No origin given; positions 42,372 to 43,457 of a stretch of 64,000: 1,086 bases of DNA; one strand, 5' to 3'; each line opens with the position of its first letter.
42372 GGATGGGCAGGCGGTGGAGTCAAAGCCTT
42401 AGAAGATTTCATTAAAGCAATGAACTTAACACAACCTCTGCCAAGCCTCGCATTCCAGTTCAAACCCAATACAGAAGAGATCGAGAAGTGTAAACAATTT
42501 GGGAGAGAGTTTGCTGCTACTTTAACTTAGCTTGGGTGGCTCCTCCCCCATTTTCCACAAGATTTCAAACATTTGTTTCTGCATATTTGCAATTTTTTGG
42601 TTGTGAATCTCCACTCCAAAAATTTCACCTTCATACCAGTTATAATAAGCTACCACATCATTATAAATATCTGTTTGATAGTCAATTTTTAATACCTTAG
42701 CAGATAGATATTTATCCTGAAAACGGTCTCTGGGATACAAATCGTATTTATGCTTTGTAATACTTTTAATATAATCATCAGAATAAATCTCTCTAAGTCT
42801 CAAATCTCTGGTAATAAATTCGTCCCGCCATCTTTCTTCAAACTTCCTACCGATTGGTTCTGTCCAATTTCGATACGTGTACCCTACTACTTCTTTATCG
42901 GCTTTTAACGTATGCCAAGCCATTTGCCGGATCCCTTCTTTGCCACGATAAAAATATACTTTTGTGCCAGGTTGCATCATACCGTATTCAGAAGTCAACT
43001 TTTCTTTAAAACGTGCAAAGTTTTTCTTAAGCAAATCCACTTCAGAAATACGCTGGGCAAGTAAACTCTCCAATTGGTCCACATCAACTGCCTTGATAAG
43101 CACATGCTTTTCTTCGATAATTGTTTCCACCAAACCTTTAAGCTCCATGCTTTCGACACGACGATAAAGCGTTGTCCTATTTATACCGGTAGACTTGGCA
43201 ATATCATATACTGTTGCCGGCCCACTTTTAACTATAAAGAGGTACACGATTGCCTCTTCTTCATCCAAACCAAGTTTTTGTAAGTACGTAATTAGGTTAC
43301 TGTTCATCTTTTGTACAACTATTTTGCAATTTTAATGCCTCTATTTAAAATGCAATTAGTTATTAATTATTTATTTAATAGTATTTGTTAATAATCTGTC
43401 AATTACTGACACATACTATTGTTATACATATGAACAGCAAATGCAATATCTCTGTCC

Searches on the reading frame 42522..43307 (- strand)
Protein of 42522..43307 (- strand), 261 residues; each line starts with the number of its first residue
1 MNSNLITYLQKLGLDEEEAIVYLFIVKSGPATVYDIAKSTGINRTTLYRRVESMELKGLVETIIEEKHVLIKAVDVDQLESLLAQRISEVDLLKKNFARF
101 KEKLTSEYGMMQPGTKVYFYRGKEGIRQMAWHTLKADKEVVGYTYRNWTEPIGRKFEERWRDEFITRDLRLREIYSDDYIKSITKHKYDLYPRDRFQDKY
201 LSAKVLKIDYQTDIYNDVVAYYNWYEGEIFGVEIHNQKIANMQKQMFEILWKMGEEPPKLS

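Call 70: search_protein_families(library=pfam, proteins=[window:42522-43307:-], max_evalue=0.01)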
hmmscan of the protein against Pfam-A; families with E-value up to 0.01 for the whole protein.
window:42522-43307:- (261 aa): 8 families
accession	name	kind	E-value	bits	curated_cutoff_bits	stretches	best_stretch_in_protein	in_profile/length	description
PF01978.25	TrmB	-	1.7e-16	60.3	25.6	1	9-76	1-67/68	Sugar-specific transcriptional regulator TrmB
PF12802.13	MarR_2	-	3e-05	24.5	27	1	20-64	9-54/61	MarR family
PF08279.18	HTH_11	-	0.00029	21.1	25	1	18-61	3-44/55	HTH domain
PF09339.16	HTH_IclR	-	0.0012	19.1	22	1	29-62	17-50/52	IclR helix-turn-helix domain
PF13412.12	HTH_24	-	0.0023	17.9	21.9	1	32-61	19-48/48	Winged helix-turn-helix DNA-binding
PF25213.1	HVO_A0261_N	-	0.0024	18.2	35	1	26-63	20-57/86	HVO_A0261 N-terminal domain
PF13545.12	HTH_Crp_2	-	0.004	17.5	27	1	30-81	22-69/70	Crp-like helix-turn-helix domain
PF01047.28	MarR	-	0.0041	17.4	24.6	0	27-61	14-48/59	MarR family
